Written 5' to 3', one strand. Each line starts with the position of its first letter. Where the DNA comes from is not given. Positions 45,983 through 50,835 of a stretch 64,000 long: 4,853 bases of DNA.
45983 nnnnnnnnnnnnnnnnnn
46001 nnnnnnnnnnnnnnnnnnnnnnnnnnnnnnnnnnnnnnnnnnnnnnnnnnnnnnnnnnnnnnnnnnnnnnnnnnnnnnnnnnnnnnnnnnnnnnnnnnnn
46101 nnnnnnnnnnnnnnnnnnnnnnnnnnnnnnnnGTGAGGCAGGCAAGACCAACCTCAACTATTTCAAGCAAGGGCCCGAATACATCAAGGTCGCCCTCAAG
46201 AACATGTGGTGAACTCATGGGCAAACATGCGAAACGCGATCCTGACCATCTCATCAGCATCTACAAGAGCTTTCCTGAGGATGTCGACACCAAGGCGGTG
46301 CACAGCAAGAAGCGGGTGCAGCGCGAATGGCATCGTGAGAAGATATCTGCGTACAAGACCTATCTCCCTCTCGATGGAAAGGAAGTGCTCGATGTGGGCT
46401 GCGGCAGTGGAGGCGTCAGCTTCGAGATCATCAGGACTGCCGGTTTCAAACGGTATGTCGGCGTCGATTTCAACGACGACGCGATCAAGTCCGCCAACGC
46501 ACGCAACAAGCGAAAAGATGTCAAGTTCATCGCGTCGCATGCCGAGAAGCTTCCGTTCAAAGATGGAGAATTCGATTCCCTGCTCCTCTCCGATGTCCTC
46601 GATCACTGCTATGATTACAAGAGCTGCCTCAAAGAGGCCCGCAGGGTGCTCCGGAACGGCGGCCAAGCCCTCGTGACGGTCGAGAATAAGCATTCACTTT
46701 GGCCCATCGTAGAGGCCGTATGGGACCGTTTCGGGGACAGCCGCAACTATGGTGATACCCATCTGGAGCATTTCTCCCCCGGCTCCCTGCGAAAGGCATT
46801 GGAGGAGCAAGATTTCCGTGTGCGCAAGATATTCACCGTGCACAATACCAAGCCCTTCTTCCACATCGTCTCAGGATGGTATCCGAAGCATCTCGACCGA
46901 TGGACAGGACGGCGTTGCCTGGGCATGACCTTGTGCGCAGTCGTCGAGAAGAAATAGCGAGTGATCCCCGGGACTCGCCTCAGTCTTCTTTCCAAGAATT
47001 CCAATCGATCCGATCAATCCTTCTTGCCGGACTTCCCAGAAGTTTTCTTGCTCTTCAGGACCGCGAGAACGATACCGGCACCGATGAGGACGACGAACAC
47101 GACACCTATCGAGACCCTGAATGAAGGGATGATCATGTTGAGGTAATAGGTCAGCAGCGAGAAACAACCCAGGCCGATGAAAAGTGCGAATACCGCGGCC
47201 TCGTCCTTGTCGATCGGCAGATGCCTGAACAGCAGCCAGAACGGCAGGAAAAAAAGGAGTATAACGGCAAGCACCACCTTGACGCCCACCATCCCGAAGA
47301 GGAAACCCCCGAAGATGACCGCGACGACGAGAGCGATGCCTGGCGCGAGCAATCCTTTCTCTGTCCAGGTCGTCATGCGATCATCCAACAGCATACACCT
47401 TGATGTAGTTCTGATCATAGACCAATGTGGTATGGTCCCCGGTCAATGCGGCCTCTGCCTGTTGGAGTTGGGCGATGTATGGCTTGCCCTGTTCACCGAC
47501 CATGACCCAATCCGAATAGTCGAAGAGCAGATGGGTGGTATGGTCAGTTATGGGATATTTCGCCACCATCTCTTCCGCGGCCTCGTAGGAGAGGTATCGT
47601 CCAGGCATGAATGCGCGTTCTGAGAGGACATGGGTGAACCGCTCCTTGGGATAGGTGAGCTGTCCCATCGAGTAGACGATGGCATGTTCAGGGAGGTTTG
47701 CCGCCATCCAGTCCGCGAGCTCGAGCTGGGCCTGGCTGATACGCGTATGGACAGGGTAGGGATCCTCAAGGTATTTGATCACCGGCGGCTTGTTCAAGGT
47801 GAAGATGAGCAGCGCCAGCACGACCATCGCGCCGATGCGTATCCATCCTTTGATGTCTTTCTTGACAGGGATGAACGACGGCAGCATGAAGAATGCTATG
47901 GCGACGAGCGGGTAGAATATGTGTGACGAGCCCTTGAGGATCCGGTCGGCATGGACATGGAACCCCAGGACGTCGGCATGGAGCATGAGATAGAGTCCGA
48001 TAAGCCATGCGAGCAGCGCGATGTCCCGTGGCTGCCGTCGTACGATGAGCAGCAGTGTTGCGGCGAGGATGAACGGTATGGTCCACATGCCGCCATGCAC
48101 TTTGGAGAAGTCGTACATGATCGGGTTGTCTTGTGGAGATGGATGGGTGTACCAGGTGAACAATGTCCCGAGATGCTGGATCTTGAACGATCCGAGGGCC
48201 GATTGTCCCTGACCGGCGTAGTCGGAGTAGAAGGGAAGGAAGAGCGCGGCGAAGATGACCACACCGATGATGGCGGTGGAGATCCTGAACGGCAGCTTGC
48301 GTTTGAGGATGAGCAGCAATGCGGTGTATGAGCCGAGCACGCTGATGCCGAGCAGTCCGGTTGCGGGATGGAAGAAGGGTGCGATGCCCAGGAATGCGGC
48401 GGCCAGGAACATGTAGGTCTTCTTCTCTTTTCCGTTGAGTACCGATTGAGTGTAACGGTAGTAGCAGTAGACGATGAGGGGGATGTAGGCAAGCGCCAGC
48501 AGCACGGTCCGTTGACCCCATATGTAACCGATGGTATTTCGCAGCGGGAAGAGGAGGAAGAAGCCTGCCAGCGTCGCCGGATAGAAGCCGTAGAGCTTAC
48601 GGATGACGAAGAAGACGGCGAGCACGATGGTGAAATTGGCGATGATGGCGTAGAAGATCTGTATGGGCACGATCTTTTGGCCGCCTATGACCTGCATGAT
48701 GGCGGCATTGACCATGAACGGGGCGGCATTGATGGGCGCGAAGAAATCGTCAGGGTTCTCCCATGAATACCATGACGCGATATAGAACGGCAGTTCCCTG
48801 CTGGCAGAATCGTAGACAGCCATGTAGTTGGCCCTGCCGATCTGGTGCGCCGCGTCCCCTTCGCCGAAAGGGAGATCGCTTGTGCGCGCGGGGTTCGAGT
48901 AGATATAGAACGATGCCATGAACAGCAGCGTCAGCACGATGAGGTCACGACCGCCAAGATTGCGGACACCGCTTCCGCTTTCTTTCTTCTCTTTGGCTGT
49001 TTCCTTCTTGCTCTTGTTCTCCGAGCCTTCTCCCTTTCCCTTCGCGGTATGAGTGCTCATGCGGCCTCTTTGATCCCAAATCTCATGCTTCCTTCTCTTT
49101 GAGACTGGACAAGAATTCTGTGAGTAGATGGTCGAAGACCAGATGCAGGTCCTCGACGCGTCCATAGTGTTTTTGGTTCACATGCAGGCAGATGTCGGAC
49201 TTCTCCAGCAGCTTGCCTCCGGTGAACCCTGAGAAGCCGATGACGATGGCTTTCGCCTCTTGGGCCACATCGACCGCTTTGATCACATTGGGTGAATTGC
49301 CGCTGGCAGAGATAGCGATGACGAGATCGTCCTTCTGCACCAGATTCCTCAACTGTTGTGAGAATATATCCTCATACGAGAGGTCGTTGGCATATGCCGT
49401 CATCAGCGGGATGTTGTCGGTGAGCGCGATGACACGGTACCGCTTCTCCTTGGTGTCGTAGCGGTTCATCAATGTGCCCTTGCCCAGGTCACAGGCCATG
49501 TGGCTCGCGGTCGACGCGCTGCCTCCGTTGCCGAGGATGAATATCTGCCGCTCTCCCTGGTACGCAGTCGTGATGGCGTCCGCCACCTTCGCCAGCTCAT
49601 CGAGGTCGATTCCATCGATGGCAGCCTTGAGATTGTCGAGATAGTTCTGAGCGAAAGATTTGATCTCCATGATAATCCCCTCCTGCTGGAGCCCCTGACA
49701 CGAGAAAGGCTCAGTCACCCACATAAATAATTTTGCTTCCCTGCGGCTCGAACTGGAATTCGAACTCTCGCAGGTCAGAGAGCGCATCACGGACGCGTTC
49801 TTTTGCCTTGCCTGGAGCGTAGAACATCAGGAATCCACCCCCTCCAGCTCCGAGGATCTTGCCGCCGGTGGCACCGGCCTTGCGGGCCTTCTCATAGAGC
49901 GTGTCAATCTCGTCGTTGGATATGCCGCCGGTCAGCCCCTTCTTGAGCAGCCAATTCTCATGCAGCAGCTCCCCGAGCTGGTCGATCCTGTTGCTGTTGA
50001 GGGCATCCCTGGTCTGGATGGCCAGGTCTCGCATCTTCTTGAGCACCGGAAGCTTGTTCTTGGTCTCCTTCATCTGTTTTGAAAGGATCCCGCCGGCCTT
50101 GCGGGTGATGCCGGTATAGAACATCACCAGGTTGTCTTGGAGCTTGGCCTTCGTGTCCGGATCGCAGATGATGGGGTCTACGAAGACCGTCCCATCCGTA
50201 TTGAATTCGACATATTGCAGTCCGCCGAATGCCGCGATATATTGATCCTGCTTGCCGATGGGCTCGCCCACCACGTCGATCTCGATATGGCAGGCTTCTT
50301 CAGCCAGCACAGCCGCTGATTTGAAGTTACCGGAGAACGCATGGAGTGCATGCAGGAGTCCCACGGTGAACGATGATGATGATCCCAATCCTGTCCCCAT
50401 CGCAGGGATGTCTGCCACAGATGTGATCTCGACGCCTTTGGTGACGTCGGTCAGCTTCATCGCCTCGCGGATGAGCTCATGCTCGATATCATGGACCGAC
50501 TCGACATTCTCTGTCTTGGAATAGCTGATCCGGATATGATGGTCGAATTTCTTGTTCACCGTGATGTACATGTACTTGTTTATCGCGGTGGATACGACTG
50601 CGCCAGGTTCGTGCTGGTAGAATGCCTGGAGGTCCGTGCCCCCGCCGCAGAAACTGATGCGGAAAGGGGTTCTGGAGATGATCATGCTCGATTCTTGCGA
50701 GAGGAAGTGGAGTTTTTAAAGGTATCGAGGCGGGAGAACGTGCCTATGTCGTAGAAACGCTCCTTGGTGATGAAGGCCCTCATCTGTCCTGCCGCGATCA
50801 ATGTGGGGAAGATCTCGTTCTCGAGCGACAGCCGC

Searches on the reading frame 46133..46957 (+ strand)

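Call 12: search_protein_families(library=pfam, proteins=[window:46133-46957:+], max_evalue=0.001)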
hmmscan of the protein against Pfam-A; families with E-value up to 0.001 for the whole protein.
window:46133-46957:+ (274 aa): 11 families
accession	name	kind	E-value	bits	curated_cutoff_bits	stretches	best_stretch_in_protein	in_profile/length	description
PF08241.18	Methyltransf_11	-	3.9e-23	82.4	21.2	1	86-180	1-94/95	Methyltransferase domain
PF13847.12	Methyltransf_31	-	2.4e-22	79.6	27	1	81-185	3-113/145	Methyltransferase domain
PF13649.12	Methyltransf_25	-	2e-20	73.7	27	1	85-177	1-97/97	Methyltransferase domain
PF13489.12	Methyltransf_23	-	8.6e-20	71.5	27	1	72-232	10-163/164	Methyltransferase domain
PF01209.24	Ubie_methyltran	-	1.3e-19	71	20.1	1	62-199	31-168/233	ubiE/COQ5 methyltransferase family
PF08242.18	Methyltransf_12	-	1.4e-14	55.1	30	1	86-178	1-97/98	Methyltransferase domain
PF05175.20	MTS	-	3.3e-07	30.6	23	1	81-188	31-145/170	Methyltransferase small domain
PF06325.19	PrmA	-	2.8e-05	24.2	22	1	81-132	161-211/296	Ribosomal protein L11 methyltransferase (PrmA)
PF08003.17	Methyltransf_9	-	5.2e-05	22.8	23.8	1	61-180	99-216/315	Protein of unknown function (DUF1698)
PF03291.22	mRNA_G-N7_MeTrfase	-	0.00011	21.8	26.6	1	84-129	64-108/315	mRNA (guanine-N(7))-methyltransferase domain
PF07021.18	MetW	-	0.00027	21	21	1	81-185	13-111/193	Methionine biosynthesis protein MetW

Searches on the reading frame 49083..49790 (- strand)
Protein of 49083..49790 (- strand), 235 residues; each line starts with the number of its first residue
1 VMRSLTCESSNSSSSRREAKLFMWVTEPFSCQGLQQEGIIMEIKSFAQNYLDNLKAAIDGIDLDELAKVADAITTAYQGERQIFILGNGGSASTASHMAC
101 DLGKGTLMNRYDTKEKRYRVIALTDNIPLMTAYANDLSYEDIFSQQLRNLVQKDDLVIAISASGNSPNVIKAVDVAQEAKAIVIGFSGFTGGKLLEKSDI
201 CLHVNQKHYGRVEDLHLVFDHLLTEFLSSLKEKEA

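Call 38: search_protein_families(library=pfam, proteins=[window:49083-49790:-], max_evalue=0.01)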
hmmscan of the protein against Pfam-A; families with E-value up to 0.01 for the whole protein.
window:49083-49790:- (235 aa): 2 families
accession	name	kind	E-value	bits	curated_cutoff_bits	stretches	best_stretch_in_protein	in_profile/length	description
PF13580.11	SIS_2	-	3.9e-18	66.2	27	1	50-188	2-138/138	SIS domain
PF01380.27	SIS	-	1.8e-11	44.4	25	1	132-206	32-106/131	SIS domain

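Call 44: search_protein_families(library=ncbifam, proteins=[window:49083-49790:-], max_evalue=0.001)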
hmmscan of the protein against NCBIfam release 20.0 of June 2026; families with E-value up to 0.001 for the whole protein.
window:49083-49790:- (235 aa): 19 families
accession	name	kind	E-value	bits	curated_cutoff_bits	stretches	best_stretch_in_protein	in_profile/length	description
NF010546.0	PRK13936.1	equivalog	1e-34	120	276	1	55-227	19-188/197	phosphoheptose isomerase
TIGR00441.1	gmhA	equivalog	5e-33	114.3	209.45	1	73-226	4-152/154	D-sedoheptulose 7-phosphate isomerase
NF001628.0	PRK00414.1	equivalog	3.1e-26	92.2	265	1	49-226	15-185/192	D-sedoheptulose 7-phosphate isomerase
NF010547.0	PRK13938.1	equivalog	7.2e-25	87.8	320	1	62-227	27-187/196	D-sedoheptulose 7-phosphate isomerase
NF008138.0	PRK10886.1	equivalog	8.6e-23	81.1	352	1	64-221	25-180/196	DnaA initiator-associating protein DiaA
NF003915.0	PRK05441.1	subfamily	2.9e-08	33.1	168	1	63-204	45-182/300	N-acetylmuramic acid 6-phosphate etherase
NF009222.0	PRK12570.1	subfamily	6.9e-08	31.7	255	1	62-203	51-188/307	N-acetylmuramic acid 6-phosphate etherase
TIGR03127.2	RuMP_HxlB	equivalog_domain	1e-07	32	160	1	151-207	70-126/178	6-phospho-3-hexuloisomerase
NF002805.0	PRK02947.1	subfamily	6.3e-07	28.8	135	1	46-185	3-139/247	sugar isomerase domain-containing protein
NF008458.0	PRK11337.1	equivalog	7e-06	25.2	378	1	149-202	184-237/293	MurR/RpiR family transcriptional regulator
NF046059.1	NagB_SO3506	equivalog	7.5e-06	25.5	430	1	136-202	72-135/330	glucosamine-6-phosphate deaminase NagB-II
NF010701.0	PRK14101.1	equivalog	1.3e-05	23.7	920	1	138-206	499-567/638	bifunctional transcriptional regulator/glucokinase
NF040776.2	AlsR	equivalog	2.7e-05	23.2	400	1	149-202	172-225/279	transcriptional repressor AlsR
NF041755.1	RuMP_HxlAB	equivalog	5.4e-05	22.3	500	0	151-227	286-365/391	bifunctional 3-hexulose-6-phosphate synthase/6-phospho-3-hexuloisomerase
NF006426.0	PRK08674.1-6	subfamily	9.1e-05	21.5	295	1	147-198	84-133/354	bifunctional phosphoglucose/phosphomannose isomerase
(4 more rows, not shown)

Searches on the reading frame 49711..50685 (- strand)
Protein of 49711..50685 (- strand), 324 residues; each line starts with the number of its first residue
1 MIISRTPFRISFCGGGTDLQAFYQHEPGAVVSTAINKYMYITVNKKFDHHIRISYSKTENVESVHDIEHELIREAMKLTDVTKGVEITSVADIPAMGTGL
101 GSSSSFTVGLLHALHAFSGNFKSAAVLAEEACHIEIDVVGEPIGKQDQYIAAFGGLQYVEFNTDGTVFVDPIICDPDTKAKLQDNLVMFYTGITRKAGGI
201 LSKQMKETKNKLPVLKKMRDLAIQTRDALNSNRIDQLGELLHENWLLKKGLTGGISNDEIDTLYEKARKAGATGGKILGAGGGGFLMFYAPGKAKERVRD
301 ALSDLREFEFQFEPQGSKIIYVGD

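Call 12: search_protein_families(library=pfam, proteins=[window:49711-50685:-], max_evalue=0.001)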
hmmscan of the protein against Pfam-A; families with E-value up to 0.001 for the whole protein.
window:49711-50685:- (324 aa): 2 families
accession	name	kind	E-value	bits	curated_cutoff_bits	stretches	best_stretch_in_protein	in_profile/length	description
PF08544.19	GHMP_kinases_C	-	9.8e-13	48.8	21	1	227-303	3-80/85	GHMP kinases C terminal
PF00288.32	GHMP_kinases_N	-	1.3e-12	48.2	22.3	1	74-155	12-87/87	GHMP kinases N terminal domain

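Call 14: search_protein_families(library=ncbifam, proteins=[window:49711-50685:-], max_evalue=0.001)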
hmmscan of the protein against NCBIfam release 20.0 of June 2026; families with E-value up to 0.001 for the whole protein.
window:49711-50685:- (324 aa): 10 families
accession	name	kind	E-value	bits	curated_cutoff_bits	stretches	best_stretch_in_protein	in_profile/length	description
NF049969.1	GlMnHpPKinHddA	equivalog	6e-45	154.1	600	1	2-303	3-317/338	D-glycero-D-manno-heptose 7-phosphate kinase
NF009948.0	PRK13412.1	equivalog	3.6e-32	111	721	1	77-302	719-948/974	bifunctional fucokinase/fucose-1-phosphate guanylyltransferase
TIGR00549.1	mevalon_kin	equivalog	3.5e-26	92.3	163.05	1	30-287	19-274/276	mevalonate kinase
NF003036.0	PRK03926.1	equivalog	2.1e-21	76.3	403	1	31-302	25-279/302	mevalonate kinase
NF003006.0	PRK03817.1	equivalog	9.4e-18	64.3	443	2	4-217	4-214/352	galactokinase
TIGR00131.1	gal_kin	equivalog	7.1e-12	44.9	226.65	1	45-155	75-180/388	galactokinase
NF001816.0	PRK00555.1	equivalog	4.8e-10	38.9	509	1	85-179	92-185/363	galactokinase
NF003472.0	PRK05101.1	equivalog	2e-09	36.9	499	1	7-155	26-182/382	galactokinase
NF003705.0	PRK05322.1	equivalog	6.7e-08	31.7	385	0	214-284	275-343/388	galactokinase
NF002288.1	PRK01212.1-4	equivalog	3.2e-05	23.1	194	1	14-305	12-281/303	homoserine kinase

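Call 60: search_solved_structures(query=window:49711-50685:-, max_evalue=0.001)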
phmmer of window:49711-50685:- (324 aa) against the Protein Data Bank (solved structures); distinct sequences matched with E-value up to 0.001: 17.
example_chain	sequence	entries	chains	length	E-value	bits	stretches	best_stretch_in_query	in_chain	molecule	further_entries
3k85_A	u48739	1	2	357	2.1e-40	142.3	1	2-312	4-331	D-glycero-D-manno-heptose 1-phosphate kinase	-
4n3o_A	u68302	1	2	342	4.1e-34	121.6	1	3-306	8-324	Putative D-glycero-D-manno-heptose 7-phosphate kinase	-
4usm_A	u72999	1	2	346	3.4e-33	118.6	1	2-309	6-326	PUTATIVE SUGAR KINASE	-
4usk_A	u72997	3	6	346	4.7e-33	118.1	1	2-309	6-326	PUTATIVE SUGAR KINASE | SUGAR KINASE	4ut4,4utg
9iip_A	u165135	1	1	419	1.3e-18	70.6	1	77-303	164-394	L-fucokinase/L-fucose-1-P guanylyltransferase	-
5yys_A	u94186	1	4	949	1.8e-17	66.9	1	77-303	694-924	L-fucokinase, L-fucose-1-P guanylyltransferase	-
9iit_A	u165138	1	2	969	1.9e-17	66.9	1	77-303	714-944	L-fucokinase/L-fucose-1-P guanylyltransferase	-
1s4e_A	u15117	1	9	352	5.8e-14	55.4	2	61-217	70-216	Galactokinase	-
2cz9_A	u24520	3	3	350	5.5e-13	52.2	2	221-300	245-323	Probable galactokinase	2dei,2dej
6mde_A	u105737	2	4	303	6.3e-11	45.5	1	73-299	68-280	Mevalonate kinase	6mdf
4hac_A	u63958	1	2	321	7.1e-11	45.3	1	74-299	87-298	Mevalonate kinase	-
8teb_A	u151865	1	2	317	9.8e-10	41.5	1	80-302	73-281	Mevalonate kinase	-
2x7i_A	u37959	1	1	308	2e-09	40.5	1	70-291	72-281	MEVALONATE KINASE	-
2hfs_A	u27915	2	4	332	7.3e-06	28.8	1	69-292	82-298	Mevalonate kinase, putative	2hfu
1vis_A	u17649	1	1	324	1.6e-05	27.7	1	84-310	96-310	Mevalonate kinase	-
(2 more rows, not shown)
